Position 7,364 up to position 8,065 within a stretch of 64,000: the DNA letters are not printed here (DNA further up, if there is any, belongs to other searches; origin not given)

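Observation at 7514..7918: SpeD (AdoMetDC)-like pyruvoyl decarboxylase with an altered self-cleavage site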

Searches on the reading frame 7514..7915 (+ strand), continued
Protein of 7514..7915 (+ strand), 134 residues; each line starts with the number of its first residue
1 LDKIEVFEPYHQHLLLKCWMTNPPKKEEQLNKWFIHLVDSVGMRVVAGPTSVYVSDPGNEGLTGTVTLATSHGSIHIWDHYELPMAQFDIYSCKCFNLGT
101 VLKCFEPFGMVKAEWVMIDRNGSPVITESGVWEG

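Call 68: get_annotated_region(hit=H12, flank=300)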
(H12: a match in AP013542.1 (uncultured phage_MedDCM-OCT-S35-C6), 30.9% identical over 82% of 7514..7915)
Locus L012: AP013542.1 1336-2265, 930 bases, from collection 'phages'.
description: Uncultured phage_MedDCM-OCT-S35-C6 DNA, complete genome, group G8, isolate: uvMED-CGR-U-MedDCM-OCT-S35-C6.
organism: uncultured phage_MedDCM-OCT-S35-C6 (NCBI taxid 2741075)
taxonomy: Viruses; Duplodnaviria; Heunggongvirae; Uroviricota; Caudoviricetes; Autographiviridae; Pelagivirus; Pelagivirus S35C6
host: -; source: metagenomic fosmid library constructed from the 0.2-5um-size plankton collected from the deep chlorophyll ...; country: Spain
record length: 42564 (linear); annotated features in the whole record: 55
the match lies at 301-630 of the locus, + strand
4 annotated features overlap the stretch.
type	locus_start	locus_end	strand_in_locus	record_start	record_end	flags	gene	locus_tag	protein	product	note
CDS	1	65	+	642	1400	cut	-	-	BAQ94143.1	exonuclease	-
CDS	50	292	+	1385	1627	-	-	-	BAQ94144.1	hypothetical protein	-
CDS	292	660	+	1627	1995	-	-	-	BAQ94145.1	S-adenosylmethionine decarboxylase proenzyme (TIGR03330)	-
CDS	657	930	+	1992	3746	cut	-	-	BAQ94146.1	ribonucleotide-diphosphate reductase subunit alpha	-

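Call 69: get_annotated_region(hit=H1, flank=300)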
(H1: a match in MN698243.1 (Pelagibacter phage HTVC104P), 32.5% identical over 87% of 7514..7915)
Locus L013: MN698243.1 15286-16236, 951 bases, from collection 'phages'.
description: Pelagibacter phage HTVC104P, complete genome.
organism: Pelagibacter phage HTVC104P (NCBI taxid 2686459)
taxonomy: Viruses; Duplodnaviria; Heunggongvirae; Uroviricota; Caudoviricetes
host: Candidatus Pelagibacter sp. HTCC7211; source: seawater; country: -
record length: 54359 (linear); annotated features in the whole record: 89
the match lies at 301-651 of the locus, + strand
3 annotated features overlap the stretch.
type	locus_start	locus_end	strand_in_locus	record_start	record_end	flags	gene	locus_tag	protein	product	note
CDS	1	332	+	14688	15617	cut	-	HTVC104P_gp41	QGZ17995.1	hypothetical protein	-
CDS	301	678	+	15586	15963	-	-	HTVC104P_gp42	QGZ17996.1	S-adenosylmethionine decarboxylase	-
CDS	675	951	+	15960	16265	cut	-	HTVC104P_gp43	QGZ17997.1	hypothetical protein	-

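Call 70: get_annotated_region(hit=H6, flank=300)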
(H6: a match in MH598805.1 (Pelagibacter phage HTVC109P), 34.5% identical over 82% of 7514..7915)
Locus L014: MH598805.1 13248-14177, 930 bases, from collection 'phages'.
description: Pelagibacter phage HTVC109P, complete genome.
organism: Pelagibacter phage HTVC109P (NCBI taxid 2283019)
taxonomy: Viruses; Duplodnaviria; Heunggongvirae; Uroviricota; Caudoviricetes; Autographiviridae; Pelagivirus
host: Candidatus Pelagibacter sp. HTCC7211; source: seawater; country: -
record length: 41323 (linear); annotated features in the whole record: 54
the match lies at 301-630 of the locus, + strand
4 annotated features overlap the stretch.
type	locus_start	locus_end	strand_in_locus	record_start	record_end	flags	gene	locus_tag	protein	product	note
CDS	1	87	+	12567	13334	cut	-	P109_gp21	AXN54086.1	exonuclease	-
CDS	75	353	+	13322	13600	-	-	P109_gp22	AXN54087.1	hypothetical protein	-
CDS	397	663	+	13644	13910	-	-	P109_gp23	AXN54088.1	S-adenosylmethionine decarboxylase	-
CDS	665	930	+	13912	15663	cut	-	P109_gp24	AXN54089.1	ribonucleotide-diphosphate reductase subunit alpha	-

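Call 71: get_annotated_region(hit=H11, flank=300)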
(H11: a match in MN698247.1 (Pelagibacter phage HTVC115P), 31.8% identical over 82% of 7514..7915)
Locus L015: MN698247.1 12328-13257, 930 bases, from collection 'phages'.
description: Pelagibacter phage HTVC115P, complete genome.
organism: Pelagibacter phage HTVC115P (NCBI taxid 2686463)
taxonomy: Viruses; Duplodnaviria; Heunggongvirae; Uroviricota; Caudoviricetes
host: Candidatus Pelagibacter sp. HTCC7211; source: seawater; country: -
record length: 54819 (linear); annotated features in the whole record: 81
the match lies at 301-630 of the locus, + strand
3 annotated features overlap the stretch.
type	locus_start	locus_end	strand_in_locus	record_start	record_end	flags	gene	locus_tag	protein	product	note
CDS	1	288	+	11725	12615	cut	-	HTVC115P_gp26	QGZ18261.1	hypothetical protein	-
CDS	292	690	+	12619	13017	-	-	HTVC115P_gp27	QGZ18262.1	S-adenosylmethionine decarboxylase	-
CDS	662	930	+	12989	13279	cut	-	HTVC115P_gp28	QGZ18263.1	hypothetical protein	-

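Call 72: get_annotated_region(hit=H37, flank=300)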
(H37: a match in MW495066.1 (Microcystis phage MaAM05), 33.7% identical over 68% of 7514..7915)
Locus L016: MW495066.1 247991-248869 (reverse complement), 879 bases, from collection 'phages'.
description: Microcystis phage MaAM05, complete genome.
organism: Microcystis phage MaAM05 (NCBI taxid 2812902)
taxonomy: Viruses; Duplodnaviria; Heunggongvirae; Uroviricota; Caudoviricetes
host: Microcystis sp. SG03; source: hospital wastewater; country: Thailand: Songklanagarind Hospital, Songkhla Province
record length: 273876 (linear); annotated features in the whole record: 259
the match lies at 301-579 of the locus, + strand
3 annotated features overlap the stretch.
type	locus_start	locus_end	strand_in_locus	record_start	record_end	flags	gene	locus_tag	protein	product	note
CDS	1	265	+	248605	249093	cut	speH_2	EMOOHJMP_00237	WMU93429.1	S-adenosylmethionine decarboxylase proenzyme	-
CDS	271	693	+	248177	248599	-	speH_1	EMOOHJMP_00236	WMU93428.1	S-adenosylmethionine decarboxylase proenzyme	-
CDS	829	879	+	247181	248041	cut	speE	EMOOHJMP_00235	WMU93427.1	polyamine aminopropyltransferase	-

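Call 73: get_annotated_region(hit=H38, flank=300)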
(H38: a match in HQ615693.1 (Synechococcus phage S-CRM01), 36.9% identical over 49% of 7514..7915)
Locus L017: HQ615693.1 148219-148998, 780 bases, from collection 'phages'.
description: Synechococcus phage S-CRM01, complete genome.
organism: Synechococcus phage S-CRM01 (NCBI taxid 1026955)
taxonomy: Viruses; Duplodnaviria; Heunggongvirae; Uroviricota; Caudoviricetes; Kyanoviridae
host: Synechococcus sp. LC16; source: Copco Reservoir, Klamath River; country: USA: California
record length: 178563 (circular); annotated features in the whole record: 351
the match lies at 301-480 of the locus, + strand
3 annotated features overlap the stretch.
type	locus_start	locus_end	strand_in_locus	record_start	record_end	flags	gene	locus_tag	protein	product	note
CDS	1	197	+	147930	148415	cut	-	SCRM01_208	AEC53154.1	hypothetical protein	g208; T4-like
CDS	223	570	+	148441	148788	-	-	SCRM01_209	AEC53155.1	S-adenosylmethionine decarboxylase proenzyme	-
CDS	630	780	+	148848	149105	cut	-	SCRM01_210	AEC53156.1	hypothetical protein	g210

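Call 79: search_protein_families(library=pfam, proteins=[P0132, P0133, P0147, P0161, P0172, P0201, P0232, P0241, P0249, P0269], max_evalue=0.01)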
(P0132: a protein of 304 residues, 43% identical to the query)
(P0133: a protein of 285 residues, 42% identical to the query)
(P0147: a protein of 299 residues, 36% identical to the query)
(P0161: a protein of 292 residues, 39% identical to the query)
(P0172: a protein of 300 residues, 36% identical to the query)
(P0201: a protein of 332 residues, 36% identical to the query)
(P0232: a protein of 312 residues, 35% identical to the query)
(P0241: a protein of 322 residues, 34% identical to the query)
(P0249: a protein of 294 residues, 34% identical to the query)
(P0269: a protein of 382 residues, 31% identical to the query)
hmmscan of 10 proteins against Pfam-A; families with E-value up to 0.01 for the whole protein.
P0132 (304 aa): 1 family
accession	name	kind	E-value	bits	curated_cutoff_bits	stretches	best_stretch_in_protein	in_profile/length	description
PF02675.21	AdoMet_dc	-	1.9e-12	47.9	25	1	24-117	16-105/107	S-adenosylmethionine decarboxylase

P0133 (285 aa): 1 family
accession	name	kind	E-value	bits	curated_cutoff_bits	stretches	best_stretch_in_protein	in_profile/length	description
PF02675.21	AdoMet_dc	-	4.7e-10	40.2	25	1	20-102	15-92/107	S-adenosylmethionine decarboxylase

P0147 (299 aa): 1 family
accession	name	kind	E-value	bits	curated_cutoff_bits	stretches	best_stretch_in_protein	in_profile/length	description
PF02675.21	AdoMet_dc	-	2.3e-11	44.4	25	1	22-115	17-106/107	S-adenosylmethionine decarboxylase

P0161 (292 aa): 1 family
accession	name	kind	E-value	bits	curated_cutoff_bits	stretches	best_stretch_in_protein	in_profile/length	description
PF02675.21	AdoMet_dc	-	2.2e-09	38.1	25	1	22-115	17-106/107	S-adenosylmethionine decarboxylase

P0172 (300 aa): 2 families
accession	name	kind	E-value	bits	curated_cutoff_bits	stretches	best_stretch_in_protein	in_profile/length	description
PF02675.21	AdoMet_dc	-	1.4e-10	41.9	25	1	24-104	16-91/107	S-adenosylmethionine decarboxylase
PF14523.12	Syntaxin_2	-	0.00013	22.4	26.5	1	121-200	49-116/134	Syntaxin-like protein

P0201 (332 aa): 3 families
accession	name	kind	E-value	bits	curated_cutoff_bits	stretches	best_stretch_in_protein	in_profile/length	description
PF02675.21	AdoMet_dc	-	5.6e-11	43.2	25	1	22-116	16-106/107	S-adenosylmethionine decarboxylase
PF19835.5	SegE_GIY-YIG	-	2.3e-06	28.3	25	1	121-193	13-100/123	Putative endonuclease segE, GIY-YIG domain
PF01541.30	GIY-YIG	-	7.7e-05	23.4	22.6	1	126-195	2-70/78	GIY-YIG catalytic domain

P0232 (312 aa): 2 families
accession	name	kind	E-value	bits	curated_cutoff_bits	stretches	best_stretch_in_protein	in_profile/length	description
PF02675.21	AdoMet_dc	-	4.7e-10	40.2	25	1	22-104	15-92/107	S-adenosylmethionine decarboxylase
PF01541.30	GIY-YIG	-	0.00038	21.1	22.6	1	134-204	2-71/78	GIY-YIG catalytic domain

P0241 (322 aa): 2 families
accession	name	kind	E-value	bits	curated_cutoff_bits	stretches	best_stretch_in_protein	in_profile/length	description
PF02675.21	AdoMet_dc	-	2.6e-12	47.5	25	1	57-151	16-106/107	S-adenosylmethionine decarboxylase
PF19835.5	SegE_GIY-YIG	-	0.00091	19.9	25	0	187-222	59-94/123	Putative endonuclease segE, GIY-YIG domain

P0249 (294 aa): 1 family
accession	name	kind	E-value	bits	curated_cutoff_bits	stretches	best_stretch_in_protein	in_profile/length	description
PF02675.21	AdoMet_dc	-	1.7e-12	48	25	1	8-104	1-92/107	S-adenosylmethionine decarboxylase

P0269 (382 aa): 4 families
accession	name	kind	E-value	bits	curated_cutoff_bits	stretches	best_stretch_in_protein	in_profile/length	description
PF02675.21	AdoMet_dc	-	4.4e-13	49.9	25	1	49-148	11-106/107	S-adenosylmethionine decarboxylase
PF19835.5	SegE_GIY-YIG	-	8e-09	36.2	25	1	152-238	13-109/123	Putative endonuclease segE, GIY-YIG domain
PF01541.30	GIY-YIG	-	0.00013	22.6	22.6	1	157-232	1-70/78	GIY-YIG catalytic domain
PF07460.16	NUMOD3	-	0.0014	18.9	20.4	1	302-328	1-27/37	NUMOD3 motif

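Call 92: find_related_loci(query=A2, collection=genome_contigs, flank=6000)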
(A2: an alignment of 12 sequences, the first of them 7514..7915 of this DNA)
Query A2 (134 aa) in genome_contigs; peptide patterns used: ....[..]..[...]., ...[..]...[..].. (x = any residue, [..] = any of these).
33 stretches matched a pattern; 8 encode a relative of the query (tblastn E <= 1e-3); 8 distinct loci.
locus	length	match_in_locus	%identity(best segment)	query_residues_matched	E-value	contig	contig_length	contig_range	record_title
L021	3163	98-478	75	7-133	1e-68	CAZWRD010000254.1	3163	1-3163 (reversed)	MAG TPA_asm: uncultured Bacteroides sp. isolate SRP272421_co2_760 genome assembly, contig: NODE_135626_length_3163_cov_6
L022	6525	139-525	53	6-134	2e-42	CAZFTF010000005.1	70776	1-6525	MAG TPA_asm: uncultured Candidatus Peribacteria bacterium isolate SRP286056_co1_539 genome assembly, contig: NODE_321_le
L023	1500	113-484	52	5-128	4e-41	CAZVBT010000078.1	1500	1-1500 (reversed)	MAG TPA_asm: uncultured Melioribacter sp. isolate binchicken_co23_43 genome assembly, contig: k141_724988, whole genome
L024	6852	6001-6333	38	11-120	1e-23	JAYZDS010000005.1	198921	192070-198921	MAG: Pseudomonadota bacterium isolate XB_MAG1259 DB_MAG1259_0005, whole genome shotgun sequence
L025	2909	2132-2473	32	11-121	1e-14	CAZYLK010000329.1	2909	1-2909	MAG TPA_asm: uncultured Phycisphaeraceae bacterium isolate SRP193661_co1_22 genome assembly, contig: NODE_36875_length_2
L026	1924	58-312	34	11-98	4e-9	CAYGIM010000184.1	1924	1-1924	MAG TPA_asm: uncultured Candidatus Peribacteria bacterium isolate ERP113451_co1_65 genome assembly, contig: NODE_113247_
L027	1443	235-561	29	11-121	1e-8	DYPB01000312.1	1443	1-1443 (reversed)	MAG TPA_asm: Flavobacterium psychrophilum isolate SulCav_GS09_5_31_126 SulCav_GS09_5_147693_length_1443_cov_107_267291,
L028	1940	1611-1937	31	11-121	2e-8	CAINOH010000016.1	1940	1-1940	uncultured Candidatus Micrarchaeota archaeon isolate AlinenSediments_bin-2061 genome assembly, contig: bin-2061:16/25, w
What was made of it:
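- Only 8 loci were found among 185,579 species genomes, all on MAG contigs of inconsistent taxonomy (call 92).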

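Call 95: search_protein_families(library=pfam, proteins=[L024:503-1624:+, L024:1655-2887:-, L024:3599-4582:+, L024:4698-5837:+, L024:5983-6354:+, L022:953-1411:+, L022:1703-2200:+, L022:4304-4756:-, L022:4788-5363:+, L022:5223-5765:-], max_evalue=0.001)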
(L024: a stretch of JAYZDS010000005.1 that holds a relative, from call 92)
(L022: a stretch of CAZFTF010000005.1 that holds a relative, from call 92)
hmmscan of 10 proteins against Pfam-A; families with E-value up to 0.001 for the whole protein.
L024:503-1624:+ (374 aa): 2 families
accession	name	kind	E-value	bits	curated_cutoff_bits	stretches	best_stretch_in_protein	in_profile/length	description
PF13306.12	LRR_5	-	1.1e-59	200.3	27.7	2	30-148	10-126/127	BspA type Leucine rich repeat region (6 copies)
PF13855.12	LRR_8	-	1e-10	41.6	27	0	42-84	13-56/61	Leucine rich repeat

L024:1655-2887:- (411 aa): 1 family
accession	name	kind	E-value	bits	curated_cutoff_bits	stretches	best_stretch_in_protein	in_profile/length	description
PF07690.21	MFS_1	-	1.8e-08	34.2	33.4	1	22-356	7-345/347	Major Facilitator Superfamily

L024:3599-4582:+ (328 aa): 2 families
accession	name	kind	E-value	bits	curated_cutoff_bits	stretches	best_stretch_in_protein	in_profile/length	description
PF13306.12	LRR_5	-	2.9e-52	176.3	27.7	2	21-135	11-123/127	BspA type Leucine rich repeat region (6 copies)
PF13855.12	LRR_8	-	7.6e-08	32.5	27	0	53-97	11-56/61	Leucine rich repeat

L024:4698-5837:+ (380 aa): 4 families
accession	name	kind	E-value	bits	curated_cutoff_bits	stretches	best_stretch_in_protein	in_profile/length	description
PF13306.12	LRR_5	-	1.5e-51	174.1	27.7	2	37-153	3-116/127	BspA type Leucine rich repeat region (6 copies)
PF13855.12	LRR_8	-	1.4e-07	31.6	27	0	56-99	12-56/61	Leucine rich repeat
PF12799.13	LRR_4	-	0.0002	21.9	27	0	184-219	1-36/44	Leucine Rich repeats (2 copies)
PF23952.1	LRR_EndoS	-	0.00064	20.4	27.9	0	159-221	34-96/116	Endo-beta-N-acetylglucosaminidase EndoS LRR domain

L024:5983-6354:+ (124 aa): 1 family
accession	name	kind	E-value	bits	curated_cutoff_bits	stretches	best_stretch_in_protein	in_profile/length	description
PF02675.21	AdoMet_dc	-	1.8e-14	54.4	25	1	21-117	15-106/107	S-adenosylmethionine decarboxylase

L022:953-1411:+ (153 aa): 2 families
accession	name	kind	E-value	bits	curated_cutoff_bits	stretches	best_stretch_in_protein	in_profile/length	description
PF00152.25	tRNA-synt_2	-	5.6e-17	62.2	25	1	66-151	1-86/308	tRNA synthetases class II (D, K and N)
PF01336.31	tRNA_anti-codon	-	0.00079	19.8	27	0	13-50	38-75/75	OB-fold nucleic acid binding domain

L022:1703-2200:+ (166 aa): 1 family
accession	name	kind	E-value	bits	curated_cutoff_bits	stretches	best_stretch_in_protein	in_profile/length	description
PF00152.25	tRNA-synt_2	-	1.1e-29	104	25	1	41-161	185-306/308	tRNA synthetases class II (D, K and N)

L022:4304-4756:- (151 aa): 0 families

L022:4788-5363:+ (192 aa): 0 families

L022:5223-5765:- (181 aa): 0 families

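Call 105: fold_search(model_id=the predicted structure, library=viral)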
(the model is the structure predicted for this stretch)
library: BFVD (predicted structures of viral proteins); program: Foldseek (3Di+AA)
matches with E <= 10: 864; with E <= 0.001: 5
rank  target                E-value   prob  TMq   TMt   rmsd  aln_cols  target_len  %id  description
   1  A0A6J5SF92            1.0e-10  1.00  0.85  0.74   2.4       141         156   32  S-adenosylmethionine decarboxylase family, prokaryotic [uncultured Caudovirales phage]
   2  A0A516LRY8            1.6e-07  1.00  0.71  0.78   2.5       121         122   26  (no name in the UniProt tables at hand)
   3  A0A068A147            3.3e-06  1.00  0.59  0.61   6.6       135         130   17  (no name in the UniProt tables at hand)
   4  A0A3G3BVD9            1.1e-05  1.00  0.73  0.30   2.8       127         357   18  S-adenosylmethionine decarboxylase proenzyme [Bacillus phage vB_BcoS-136]
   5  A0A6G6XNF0            8.6e-04  1.00  0.53  0.52   8.3       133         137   13  (no name in the UniProt tables at hand)
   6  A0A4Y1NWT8            2.7e-03  1.00  0.63  0.95   1.0        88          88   30  (no name in the UniProt tables at hand)
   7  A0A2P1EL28            8.3e-03  0.95  0.36  0.39   8.1       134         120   10  Uncharacterized protein [Moumouvirus australiensis]
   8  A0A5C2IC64            2.1e-02  0.97  0.36  0.34   7.0       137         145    5  (no name in the UniProt tables at hand)
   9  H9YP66                2.9e-02  0.97  0.38  0.24   5.4       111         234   13  (no name in the UniProt tables at hand)
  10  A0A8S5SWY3            3.4e-02  0.60  0.29  0.26  10.3       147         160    9  Uncharacterized protein [Siphoviridae sp. ctZHD14]
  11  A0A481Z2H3            3.8e-02  0.63  0.32  0.06  13.0       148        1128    9  Early transcription factor large subunit-like protein [Pithovirus LCPAC001]
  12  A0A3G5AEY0            5.2e-02  0.13  0.20  0.05  22.5       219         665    9  DNA-directed RNA polymerase [Satyrvirus sp.]
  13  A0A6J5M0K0            5.5e-02  0.80  0.35  0.36   7.2       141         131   13  Uncharacterized protein [uncultured Caudovirales phage]
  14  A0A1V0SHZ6            5.5e-02  0.16  0.21  0.09  23.1       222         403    6  DNA-directed RNA polymerase [Klosneuvirus KNV1]
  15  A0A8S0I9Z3            6.8e-02  1.00  0.51  0.77   2.2        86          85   22  (no name in the UniProt tables at hand)
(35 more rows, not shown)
